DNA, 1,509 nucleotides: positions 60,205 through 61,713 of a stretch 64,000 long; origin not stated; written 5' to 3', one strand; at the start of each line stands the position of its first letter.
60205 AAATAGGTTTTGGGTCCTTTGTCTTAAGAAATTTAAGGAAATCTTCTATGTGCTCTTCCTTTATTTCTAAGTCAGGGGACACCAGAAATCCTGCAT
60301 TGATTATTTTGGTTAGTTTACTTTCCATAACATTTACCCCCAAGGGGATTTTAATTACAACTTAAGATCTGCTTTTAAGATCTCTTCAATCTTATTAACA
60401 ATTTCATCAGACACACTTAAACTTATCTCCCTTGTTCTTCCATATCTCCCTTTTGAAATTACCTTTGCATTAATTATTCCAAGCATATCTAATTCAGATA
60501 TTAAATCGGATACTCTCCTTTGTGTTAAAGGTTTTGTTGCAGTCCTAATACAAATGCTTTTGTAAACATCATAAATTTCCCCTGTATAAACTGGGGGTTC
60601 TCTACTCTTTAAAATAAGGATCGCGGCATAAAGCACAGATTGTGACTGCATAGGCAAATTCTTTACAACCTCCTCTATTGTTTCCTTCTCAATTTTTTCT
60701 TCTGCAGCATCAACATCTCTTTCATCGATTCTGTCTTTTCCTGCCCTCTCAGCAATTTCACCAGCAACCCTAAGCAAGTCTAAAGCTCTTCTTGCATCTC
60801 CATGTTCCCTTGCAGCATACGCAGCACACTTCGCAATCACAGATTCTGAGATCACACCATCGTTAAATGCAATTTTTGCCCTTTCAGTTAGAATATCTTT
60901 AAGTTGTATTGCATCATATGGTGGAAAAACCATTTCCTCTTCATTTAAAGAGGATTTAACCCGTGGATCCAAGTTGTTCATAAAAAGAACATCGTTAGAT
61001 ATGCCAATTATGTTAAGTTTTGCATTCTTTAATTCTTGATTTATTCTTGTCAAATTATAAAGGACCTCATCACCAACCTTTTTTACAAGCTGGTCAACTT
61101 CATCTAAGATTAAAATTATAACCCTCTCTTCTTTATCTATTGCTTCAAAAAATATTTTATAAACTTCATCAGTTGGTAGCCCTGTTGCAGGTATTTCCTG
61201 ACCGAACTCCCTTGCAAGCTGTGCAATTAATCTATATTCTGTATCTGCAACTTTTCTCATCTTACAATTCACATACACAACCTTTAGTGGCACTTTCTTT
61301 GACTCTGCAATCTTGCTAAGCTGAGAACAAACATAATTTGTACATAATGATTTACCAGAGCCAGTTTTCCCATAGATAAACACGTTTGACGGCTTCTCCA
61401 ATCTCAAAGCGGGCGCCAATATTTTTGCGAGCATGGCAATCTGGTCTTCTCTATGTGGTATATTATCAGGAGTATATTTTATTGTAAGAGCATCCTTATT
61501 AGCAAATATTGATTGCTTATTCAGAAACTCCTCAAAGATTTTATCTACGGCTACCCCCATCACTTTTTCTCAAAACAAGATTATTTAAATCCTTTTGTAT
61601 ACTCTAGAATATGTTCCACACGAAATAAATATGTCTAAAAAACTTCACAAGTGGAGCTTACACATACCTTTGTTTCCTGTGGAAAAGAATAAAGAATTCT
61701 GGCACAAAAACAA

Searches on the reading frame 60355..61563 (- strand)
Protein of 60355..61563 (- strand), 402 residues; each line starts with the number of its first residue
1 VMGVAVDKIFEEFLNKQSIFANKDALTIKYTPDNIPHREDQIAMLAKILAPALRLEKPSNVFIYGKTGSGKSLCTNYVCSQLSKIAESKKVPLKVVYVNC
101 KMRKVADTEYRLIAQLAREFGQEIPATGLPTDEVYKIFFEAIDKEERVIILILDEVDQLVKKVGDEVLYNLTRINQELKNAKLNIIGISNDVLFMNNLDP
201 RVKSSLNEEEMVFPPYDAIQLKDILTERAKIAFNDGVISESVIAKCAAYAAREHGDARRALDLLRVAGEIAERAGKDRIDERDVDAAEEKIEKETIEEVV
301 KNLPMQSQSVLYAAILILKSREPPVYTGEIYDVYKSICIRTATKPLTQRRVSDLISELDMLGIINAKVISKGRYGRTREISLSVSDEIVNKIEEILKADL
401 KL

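Call 6: search_protein_families(library=pfam, proteins=[window:60355-61563:-])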
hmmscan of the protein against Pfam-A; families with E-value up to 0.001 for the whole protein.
window:60355-61563:- (402 aa): 11 families
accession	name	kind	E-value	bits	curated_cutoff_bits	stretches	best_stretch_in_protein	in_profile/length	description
PF09079.17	Cdc6_C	-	7.8e-32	109.6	25.1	1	298-390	1-94/96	CDC6, C terminal winged helix domain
PF22703.2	Cdc6_lid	-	1.2e-25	89.5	27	1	222-289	1-68/68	Cdc6 AAA+ ATPase-type lid domain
PF13401.12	AAA_22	-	2e-09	38.3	27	1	58-182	5-117/130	AAA domain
PF01637.24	ATPase_2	-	2.5e-08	34.4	33.2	1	52-178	14-143/225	ATPase domain predominantly from Archaea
PF22606.2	Cdc6-ORC-like_ATPase_lid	-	7.5e-08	32.6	27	1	216-272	1-57/60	Cdc6/ORC-like, ATPase lid domain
PF13191.12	AAA_16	-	2.1e-07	32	32.6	1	36-159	3-144/167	AAA ATPase domain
PF00004.35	AAA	-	1.3e-06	29.3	21.2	1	62-203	2-119/131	ATPase family associated with various cellular activities (AAA)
PF05621.17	TniB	-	2.3e-05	24.3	22.4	1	52-179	29-154/189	Bacterial TniB protein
PF00270.35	DEAD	-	4e-05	23.9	26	0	53-98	12-51/167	DEAD/DEAH box helicase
PF05729.18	NACHT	-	0.00011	22.6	26.7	1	61-165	3-99/167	NACHT domain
PF24883.2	NPHP3_N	-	0.00066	20.3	24.8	0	59-126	23-85/164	Nephrocystin 3, N-terminal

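Call 9: find_homologous_proteins(query=window:60355-61563:-, max_evalue=1e-30)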
Query window:60355-61563:- (402 aa): 8000 proteins with E <= 1e-30 among 8000 candidates; the best 120 are listed.
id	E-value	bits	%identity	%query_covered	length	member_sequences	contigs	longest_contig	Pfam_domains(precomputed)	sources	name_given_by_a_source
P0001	2.5e-253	857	100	100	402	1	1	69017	PF22703.3,PF22606.3,PF00004.36,PF13401.13,PF01637.25,PF09079.18,PF13191.13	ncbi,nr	ncbi:MAG: ORC1-type DNA replication protein [Nanoarchaeota archaeon]|nr:ORC1-type DNA replication pr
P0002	1.3e-252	855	100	100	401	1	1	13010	PF22703.3,PF22606.3,PF00004.36,PF13401.13,PF01637.25,PF09079.18,PF13191.13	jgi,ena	-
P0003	2.7e-236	801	92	100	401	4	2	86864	PF00270.36,PF22703.3,PF22606.3,PF00004.36,PF13401.13,PF01637.25,PF05621.18,PF09079.18,PF13191.13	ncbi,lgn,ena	-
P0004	1.9e-235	798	91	100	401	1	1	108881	PF22703.3,PF22606.3,PF00004.36,PF13401.13,PF01637.25,PF09079.18,PF13191.13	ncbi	-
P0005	1.3e-231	786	90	100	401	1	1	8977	PF22703.3,PF22606.3,PF00004.36,PF13401.13,PF01637.25,PF05621.18,PF09079.18,PF13191.13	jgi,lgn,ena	-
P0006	5.6e-220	748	84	100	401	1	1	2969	PF00270.36,PF22703.3,PF22606.3,PF00004.36,PF13401.13,PF01637.25,PF09079.18,PF13191.13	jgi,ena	-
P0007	9.3e-217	737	82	100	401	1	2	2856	PF00270.36,PF22703.3,PF05729.19,PF22606.3,PF00004.36,PF13401.13,PF01637.25,PF05621.18,PF09079.18,PF13191.13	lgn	-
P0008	9.3e-217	737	82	99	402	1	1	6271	PF22703.3,PF22606.3,PF00004.36,PF13401.13,PF01637.25,PF09079.18,PF13191.13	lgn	-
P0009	5.6e-216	734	82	100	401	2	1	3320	PF22703.3,PF22606.3,PF00004.36,PF13401.13,PF01637.25,PF09079.18,PF13191.13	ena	-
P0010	4.6e-215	731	82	100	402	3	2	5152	PF22703.3,PF22606.3,PF00004.36,PF13401.13,PF01637.25,PF05621.18,PF09079.18,PF13191.13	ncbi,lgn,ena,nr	ncbi:MAG: ORC1-type DNA replication protein [Nanoarchaeota archaeon]|nr:ORC1-type DNA replication pr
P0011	3.8e-210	715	80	100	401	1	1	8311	PF22703.3,PF22606.3,PF00004.36,PF13401.13,PF01637.25,PF05621.18,PF09079.18,PF13191.13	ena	-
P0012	5.3e-206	702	78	99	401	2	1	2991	PF22703.3,PF22606.3,PF00004.36,PF13401.13,PF01637.25,PF05621.18,PF09079.18,PF13191.13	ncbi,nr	ncbi:MAG: ORC1-type DNA replication protein [Candidatus Aenigmarchaeota archaeon]|nr:ORC1-type DNA r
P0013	5.8e-203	692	78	100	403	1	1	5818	PF00270.36,PF22703.3,PF22606.3,PF00004.36,PF13401.13,PF09079.18,PF13191.13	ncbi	-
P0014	5.8e-203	692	78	100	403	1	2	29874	PF00270.36,PF22703.3,PF22606.3,PF00004.36,PF13401.13,PF05621.18,PF09079.18,PF13191.13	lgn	-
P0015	1.1e-202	691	76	100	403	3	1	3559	PF22703.3,PF22606.3,PF00004.36,PF13401.13,PF01637.25,PF09079.18,PF13191.13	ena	-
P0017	5.6e-202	688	78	100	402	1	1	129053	PF00270.36,PF22703.3,PF22606.3,PF00004.36,PF13401.13,PF01637.25,PF04851.22,PF13191.13,PF24883.3,PF09848.16,PF05621.18,PF09079.18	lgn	-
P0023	3.6e-200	682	75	100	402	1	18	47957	PF22703.3,PF22606.3,PF00004.36,PF13401.13,PF01637.25,PF05621.18,PF09079.18,PF13191.13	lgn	-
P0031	3.8e-196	669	74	100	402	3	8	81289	PF22703.3,PF13401.13,PF01637.25,PF05621.18,PF09079.18,PF13191.13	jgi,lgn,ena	jgi:cell division control protein 6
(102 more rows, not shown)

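Call 11: find_related_loci(query=A1, collection=genome_contigs, flank=6000)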
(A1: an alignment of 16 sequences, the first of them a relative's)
Query A1 (402 aa) in genome_contigs; peptide patterns used: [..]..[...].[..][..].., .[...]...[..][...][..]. (x = any residue, [..] = any of these).
599 stretches matched a pattern (row limit reached: there are more); 577 encode a relative of the query (tblastn E <= 1e-3); the best 80 are kept; 80 distinct loci.
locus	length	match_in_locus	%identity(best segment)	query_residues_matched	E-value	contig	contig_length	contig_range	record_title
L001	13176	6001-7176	92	2-393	0e+0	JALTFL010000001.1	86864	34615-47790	MAG: Nanobdellati archaeon isolate S014_metabat2_scaf2bin.107 S014_NODE_11_length_86864_cov_25.496097, whole genome shot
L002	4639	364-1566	82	2-402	0e+0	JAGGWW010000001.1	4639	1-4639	MAG: Nanoarchaeota archaeon isolate AUK136 PB_MBMC_090_c_000000000016, whole genome shotgun sequence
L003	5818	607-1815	78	2-402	0e+0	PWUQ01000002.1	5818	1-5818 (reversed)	MAG: Candidatus Parvarchaeota archaeon isolate CSSed11_243R1 CS-Sed11-C29787, whole genome shotgun sequence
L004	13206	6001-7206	64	1-400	1e-175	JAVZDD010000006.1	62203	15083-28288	MAG: Candidatus Nanoarchaeia archaeon isolate DRTY-6_201709_bins_1 DRTY-6_201709_bins_1_scaffold_6, whole genome shotgun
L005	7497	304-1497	62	2-400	2e-171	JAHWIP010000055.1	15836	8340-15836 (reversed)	MAG: Candidatus Woesearchaeota archaeon isolate YT2_088 k127_36627079, whole genome shotgun sequence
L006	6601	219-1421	60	2-402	4e-172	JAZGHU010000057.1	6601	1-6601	MAG: Candidatus Woesearchaeota archaeon isolate SCS6bin.8 SCS6bin.8_57, whole genome shotgun sequence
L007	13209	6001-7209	63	2-402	2e-169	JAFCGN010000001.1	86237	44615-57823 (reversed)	Candidatus Parvarchaeota archaeon isolate Meg22_810_Bin_165 Meg22_810_Bin_165_scaffold_313, whole genome shotgun sequenc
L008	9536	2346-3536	61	6-402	2e-169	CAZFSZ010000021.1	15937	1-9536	MAG TPA_asm: uncultured Methanosarcinales archaeon isolate SRP141376_co2_190 genome assembly, contig: NODE_7367_length_1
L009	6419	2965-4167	61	2-402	2e-170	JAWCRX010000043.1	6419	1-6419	MAG: Candidatus Woesearchaeota archaeon isolate JZ-2_202007_bins_72 JZ-2_202007_bins_72_scaffold_43, whole genome shotgu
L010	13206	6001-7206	60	1-402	9e-169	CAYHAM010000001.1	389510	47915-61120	MAG TPA_asm: uncultured Methanosarcinales archaeon isolate ERP119294_co1_446 genome assembly, contig: NODE_19_length_389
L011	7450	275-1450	62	9-400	2e-168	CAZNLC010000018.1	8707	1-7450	MAG TPA_asm: uncultured Methanosarcinales archaeon isolate binchicken_co256_30 genome assembly, contig: NODE_22831_lengt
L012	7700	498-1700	61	1-400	3e-168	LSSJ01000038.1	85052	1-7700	MAG: Euryarchaeota archaeon SM23-78 WORSMTZ_593, whole genome shotgun sequence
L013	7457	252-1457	59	1-402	2e-167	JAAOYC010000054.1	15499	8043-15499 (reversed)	Candidatus Woesearchaeota archaeon isolate DPANNHV_H2.bin.19 k83_2894817, whole genome shotgun sequence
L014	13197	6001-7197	61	6-400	3e-167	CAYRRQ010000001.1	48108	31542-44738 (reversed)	MAG TPA_asm: uncultured Methanosarcinales archaeon isolate binchicken_co19_518 genome assembly, contig: NODE_831_length_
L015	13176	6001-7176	62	9-400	6e-169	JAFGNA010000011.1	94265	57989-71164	MAG: Candidatus Woesearchaeota archaeon isolate Zod_Metabat.513 k87_6456485, whole genome shotgun sequence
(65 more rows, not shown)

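Call 42: search_solved_structures(query=window:60355-61563:-, max_evalue=0.00001, show_alignments=1)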
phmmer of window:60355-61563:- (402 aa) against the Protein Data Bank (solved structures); distinct sequences matched with E-value up to 0.00001: 21.
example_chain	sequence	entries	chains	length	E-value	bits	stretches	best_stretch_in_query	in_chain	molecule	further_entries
2qby_A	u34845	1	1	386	4.4e-110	371.1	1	17-390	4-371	Cell division control protein 6 homolog 1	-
2v1u_A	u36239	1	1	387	1.3e-102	346.6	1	18-385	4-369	CELL DIVISION CONTROL PROTEIN 6 HOMOLOG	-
2qby_B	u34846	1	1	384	1.7e-46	162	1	34-387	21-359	Cell division control protein 6 homolog 3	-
1fnn_A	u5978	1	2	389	1.8e-29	105.9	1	23-396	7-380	CELL DIVISION CONTROL PROTEIN 6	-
8rwv_F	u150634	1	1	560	1.5e-25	93.1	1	30-277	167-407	Cell division control protein 6 homolog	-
8s0e_G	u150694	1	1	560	1.5e-25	93.1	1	30-277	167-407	Cell division control protein 6 homolog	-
7jgr_G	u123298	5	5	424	2.6e-21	79.1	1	32-303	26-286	Cell division control protein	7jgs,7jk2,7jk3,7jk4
1w5s_A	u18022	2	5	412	8.3e-20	74.2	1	19-398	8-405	ORIGIN RECOGNITION COMPLEX SUBUNIT 2 ORC2 | ORC2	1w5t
5uj7_A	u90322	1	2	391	2.1e-15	59.7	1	26-385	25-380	Origin recognition complex subunit 1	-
7jpo_A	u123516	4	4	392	2.1e-15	59.7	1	26-385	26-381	Origin recognition complex subunit 1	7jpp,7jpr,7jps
5ujm_A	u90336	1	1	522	7.1e-15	57.9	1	26-385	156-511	Origin recognition complex subunit 1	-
7ctf_A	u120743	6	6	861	1.4e-14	56.9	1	26-384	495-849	Origin recognition complex subunit 1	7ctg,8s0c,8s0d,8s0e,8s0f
8rwv_A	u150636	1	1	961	1.8e-14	56.6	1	26-384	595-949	Origin recognition complex subunit 1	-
4xgc_A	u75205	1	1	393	4.2e-13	52.1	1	19-313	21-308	Origin recognition complex subunit 1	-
7jgr_A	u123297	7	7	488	7.9e-13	51.2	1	19-313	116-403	Origin recognition complex subunit 1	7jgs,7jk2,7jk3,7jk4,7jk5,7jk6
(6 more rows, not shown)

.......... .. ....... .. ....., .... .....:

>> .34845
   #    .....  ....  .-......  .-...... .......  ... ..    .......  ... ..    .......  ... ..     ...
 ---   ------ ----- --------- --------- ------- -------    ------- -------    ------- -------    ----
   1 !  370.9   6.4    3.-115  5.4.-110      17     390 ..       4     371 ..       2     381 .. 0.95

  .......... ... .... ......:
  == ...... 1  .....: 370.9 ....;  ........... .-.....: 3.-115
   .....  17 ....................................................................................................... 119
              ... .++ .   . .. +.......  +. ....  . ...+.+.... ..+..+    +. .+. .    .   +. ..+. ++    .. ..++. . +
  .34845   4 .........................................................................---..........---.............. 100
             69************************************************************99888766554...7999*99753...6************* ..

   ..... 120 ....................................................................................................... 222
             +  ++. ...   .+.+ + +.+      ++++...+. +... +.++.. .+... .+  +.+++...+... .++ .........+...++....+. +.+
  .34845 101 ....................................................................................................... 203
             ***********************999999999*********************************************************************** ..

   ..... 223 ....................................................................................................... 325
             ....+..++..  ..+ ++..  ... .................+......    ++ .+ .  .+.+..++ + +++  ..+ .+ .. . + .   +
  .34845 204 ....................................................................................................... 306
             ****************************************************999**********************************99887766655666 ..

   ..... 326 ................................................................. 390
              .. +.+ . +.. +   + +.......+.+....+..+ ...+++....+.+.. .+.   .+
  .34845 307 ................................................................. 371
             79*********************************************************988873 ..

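Call 63: find_encoding_contigs(protein=P0017, flank=10000, max_places=1)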
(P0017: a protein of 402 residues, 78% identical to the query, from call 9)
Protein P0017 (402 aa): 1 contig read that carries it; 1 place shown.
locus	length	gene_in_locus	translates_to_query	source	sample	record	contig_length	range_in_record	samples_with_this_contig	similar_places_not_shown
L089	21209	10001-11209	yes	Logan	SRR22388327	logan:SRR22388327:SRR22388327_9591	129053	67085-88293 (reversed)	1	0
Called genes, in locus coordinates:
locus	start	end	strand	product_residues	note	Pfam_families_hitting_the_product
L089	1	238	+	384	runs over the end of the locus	PF00438:S-AdoMet_synt_N, PF02772:S-AdoMet_synt_M, PF02773:S-AdoMet_synt_C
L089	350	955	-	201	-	-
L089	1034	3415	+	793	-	PF00133:tRNA-synt_1, PF01406:tRNA-synt_1e (faint), PF09334:tRNA-synt_1g, PF08264:Anticodon_1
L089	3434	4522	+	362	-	PF03463:eRF1_1, PF18854:baeRF_family10, PF03464:eRF1_2, PF18859:acVLRF1, PF03465:eRF1_3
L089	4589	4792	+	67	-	PF00125:Histone (weak), PF00808:CBFD_NFYB_HMF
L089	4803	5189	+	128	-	PF21485:IF5A-like_N, PF08207:EFP_N (weak)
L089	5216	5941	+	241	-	PF00702:Hydrolase (faint), PF12710:HAD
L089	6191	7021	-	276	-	PF01522:Polysacc_deac_1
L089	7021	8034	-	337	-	PF01336:tRNA_anti-codon (weak), PF08646:Rep_fac-A_C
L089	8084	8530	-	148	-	PF13420:Acetyltransf_4 (weak), PF13480:Acetyltransf_6 (weak), PF00583:Acetyltransf_1, PF13673:Acetyltransf_10 (weak), PF13508:Acetyltransf_7, PF08445:FR47 (weak)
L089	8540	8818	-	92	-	-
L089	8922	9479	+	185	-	-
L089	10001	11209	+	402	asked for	PF01637:ATPase_2, PF05621:TniB (weak), PF13191:AAA_16, PF00004:AAA (weak), PF09848:SLFN-g3_helicase (weak), PF13401:AAA_22, PF22703:Cdc6_lid, PF09079:WHD_Cdc6, +4 more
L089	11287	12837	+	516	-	PF01336:tRNA_anti-codon (weak), PF00149:Metallophos, PF04042:DNA_pol_E_B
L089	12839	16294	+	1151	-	PF03833:PolC_DP2_N, PF24844:PolC_DP2_central, PF24846:PolC_DP2_cat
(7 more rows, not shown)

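Call 64: find_encoding_contigs(protein=P0031, flank=10000, max_places=1)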
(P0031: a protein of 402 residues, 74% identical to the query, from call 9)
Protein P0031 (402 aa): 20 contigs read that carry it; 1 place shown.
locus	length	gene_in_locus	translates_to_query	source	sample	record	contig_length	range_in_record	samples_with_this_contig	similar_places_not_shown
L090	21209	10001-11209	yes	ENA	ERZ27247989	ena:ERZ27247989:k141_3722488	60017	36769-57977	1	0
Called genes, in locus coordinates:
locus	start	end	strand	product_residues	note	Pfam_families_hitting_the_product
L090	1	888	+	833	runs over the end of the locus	PF00438:S-AdoMet_synt_N, PF02772:S-AdoMet_synt_M, PF02773:S-AdoMet_synt_C, PF14890:Intein_splicing, PF14528:LAGLIDADG_3, PF02773:S-AdoMet_synt_C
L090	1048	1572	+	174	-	-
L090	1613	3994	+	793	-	PF00133:tRNA-synt_1, PF09334:tRNA-synt_1g, PF08264:Anticodon_1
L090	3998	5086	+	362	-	PF03463:eRF1_1, PF18854:baeRF_family10, PF03464:eRF1_2, PF18859:acVLRF1, PF03465:eRF1_3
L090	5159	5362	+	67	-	PF00808:CBFD_NFYB_HMF, PF00125:Histone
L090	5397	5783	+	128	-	PF21485:IF5A-like_N, PF08207:EFP_N (weak)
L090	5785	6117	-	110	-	-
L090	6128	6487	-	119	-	-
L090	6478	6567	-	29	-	-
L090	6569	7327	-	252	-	-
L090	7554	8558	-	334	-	PF17244:CDC24_OB3 (faint), PF01336:tRNA_anti-codon, PF08646:Rep_fac-A_C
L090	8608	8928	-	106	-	-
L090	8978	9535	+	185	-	-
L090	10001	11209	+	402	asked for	PF01637:ATPase_2 (weak), PF05621:TniB (weak), PF13191:AAA_16 (faint), PF13401:AAA_22, PF22703:Cdc6_lid, PF09079:WHD_Cdc6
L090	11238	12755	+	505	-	PF01336:tRNA_anti-codon (faint), PF00149:Metallophos, PF04042:DNA_pol_E_B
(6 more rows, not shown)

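Call 65: find_encoding_contigs(protein=P0023, flank=10000, max_places=1)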
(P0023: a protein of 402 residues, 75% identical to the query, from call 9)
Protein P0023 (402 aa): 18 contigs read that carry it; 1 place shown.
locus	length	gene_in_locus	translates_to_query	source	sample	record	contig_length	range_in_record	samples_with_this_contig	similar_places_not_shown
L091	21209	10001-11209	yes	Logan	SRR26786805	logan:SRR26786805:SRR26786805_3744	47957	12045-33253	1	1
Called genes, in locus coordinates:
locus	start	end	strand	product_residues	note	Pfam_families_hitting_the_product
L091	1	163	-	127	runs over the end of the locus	PF01503:PRA-PH (weak), PF03819:MazG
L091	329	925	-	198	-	-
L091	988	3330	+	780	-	PF00133:tRNA-synt_1, PF09334:tRNA-synt_1g, PF08264:Anticodon_1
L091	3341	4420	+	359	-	PF03463:eRF1_1, PF18854:baeRF_family10, PF03464:eRF1_2, PF18859:acVLRF1, PF03465:eRF1_3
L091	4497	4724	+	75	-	PF00125:Histone (weak), PF00808:CBFD_NFYB_HMF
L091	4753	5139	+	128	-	PF21485:IF5A-like_N, PF08207:EFP_N (weak)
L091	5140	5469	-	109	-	-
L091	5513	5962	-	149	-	PF01877:RNA_binding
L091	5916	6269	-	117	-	-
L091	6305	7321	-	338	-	PF17244:CDC24_OB3 (faint), PF01336:tRNA_anti-codon, PF08646:Rep_fac-A_C (weak)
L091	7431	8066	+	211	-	-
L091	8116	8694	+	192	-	-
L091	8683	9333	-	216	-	PF14528:LAGLIDADG_3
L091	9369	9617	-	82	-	-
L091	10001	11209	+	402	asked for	PF01637:ATPase_2 (faint), PF05621:TniB (weak), PF13191:AAA_16 (weak), PF00004:AAA (weak), PF13401:AAA_22, PF22606:Cdc6-ORC-like_ATPase_lid (weak), PF22703:Cdc6_lid, PF09079:WHD_Cdc6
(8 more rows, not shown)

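Call 67: find_encoding_contigs(protein=P0001, flank=10000, max_places=2)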
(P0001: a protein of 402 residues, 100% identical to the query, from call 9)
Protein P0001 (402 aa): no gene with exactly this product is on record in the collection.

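Call 68: find_encoding_contigs(protein=P0002, flank=10000, max_places=2)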
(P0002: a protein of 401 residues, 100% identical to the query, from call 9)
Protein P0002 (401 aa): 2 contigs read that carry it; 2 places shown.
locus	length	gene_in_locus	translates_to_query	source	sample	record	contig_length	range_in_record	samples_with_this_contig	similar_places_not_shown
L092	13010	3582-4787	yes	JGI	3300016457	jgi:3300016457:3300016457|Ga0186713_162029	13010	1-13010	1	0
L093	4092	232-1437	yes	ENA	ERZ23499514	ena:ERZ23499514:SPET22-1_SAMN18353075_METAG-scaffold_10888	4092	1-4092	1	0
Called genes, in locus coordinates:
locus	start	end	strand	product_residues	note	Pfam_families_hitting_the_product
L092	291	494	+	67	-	PF00808:CBFD_NFYB_HMF, PF02291:TFIID-31kDa (weak), PF00125:Histone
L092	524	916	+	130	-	PF08207:EFP_N (weak), PF21485:IF5A-like_N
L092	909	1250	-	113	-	-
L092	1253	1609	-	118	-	PF01877:RNA_binding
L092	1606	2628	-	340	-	PF01336:tRNA_anti-codon, PF08646:Rep_fac-A_C (weak)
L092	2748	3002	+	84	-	-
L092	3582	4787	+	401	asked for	PF01637:ATPase_2, PF13191:AAA_16 (weak), PF00004:AAA (weak), PF13401:AAA_22, PF22606:Cdc6-ORC-like_ATPase_lid, PF22703:Cdc6_lid, PF09079:WHD_Cdc6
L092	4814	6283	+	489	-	PF01336:tRNA_anti-codon (weak), PF00149:Metallophos, PF04042:DNA_pol_E_B (weak)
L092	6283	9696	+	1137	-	PF03833:PolC_DP2_N, PF24844:PolC_DP2_central, PF24846:PolC_DP2_cat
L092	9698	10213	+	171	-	PF01931:NTPase_I-T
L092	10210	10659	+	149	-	PF00293:NUDIX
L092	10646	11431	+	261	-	PF00459:Inositol_P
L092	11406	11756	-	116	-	PF01243:PNPOx_N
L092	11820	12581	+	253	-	PF02273:Acyl_transf_2, PF12146:Hydrolase_4, PF00561:Abhydrolase_1, PF12697:Abhydrolase_6 (weak), PF02129:Peptidase_S15 (faint)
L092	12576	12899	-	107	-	PF01970:TctA (weak)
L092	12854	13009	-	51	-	?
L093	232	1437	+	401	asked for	PF01637:ATPase_2, PF13191:AAA_16 (weak), PF00004:AAA (weak), PF13401:AAA_22, PF22606:Cdc6-ORC-like_ATPase_lid, PF22703:Cdc6_lid, PF09079:WHD_Cdc6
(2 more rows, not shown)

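Call 84: search_protein_families(library=ncbifam, proteins=[window:60355-61563:-], max_evalue=0.01)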
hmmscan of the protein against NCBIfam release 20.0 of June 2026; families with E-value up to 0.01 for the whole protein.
window:60355-61563:- (402 aa): 8 families
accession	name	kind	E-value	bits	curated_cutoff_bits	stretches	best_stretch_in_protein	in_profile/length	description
NF001625.0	PRK00411.1-3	equivalog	9.2e-168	558.2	501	1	5-392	6-392/415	ORC1-type DNA replication protein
TIGR02928.1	TIGR02928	subfamily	2.7e-137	457.5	181.3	1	19-382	1-366/366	orc1/cdc6 family replication initiation protein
NF001623.0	PRK00411.1-1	equivalog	2.4e-69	234.1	311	1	6-397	4-404/411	ORC1-type DNA replication protein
NF001624.0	PRK00411.1-2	subfamily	2.7e-65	220.7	354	1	16-392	10-371/374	ORC1-type DNA replication protein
NF001626.0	PRK00411.1-5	equivalog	1.2e-51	175.7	417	1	16-389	13-370/374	ORC1-type DNA replication protein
NF047389.1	ATPase_Sll1717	subfamily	1.2e-05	24.7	75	1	146-374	184-422/454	P-loop ATPase, Sll1717 family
TIGR03420.1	DnaA_homol_Hda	equivalog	0.0039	16.7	194.8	0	53-94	33-75/226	DnaA regulatory inactivator Hda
NF038255.1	exopoly_VpsD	equivalog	0.007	15.3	300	0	115-213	170-267/381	VpsD family glycosyltransferase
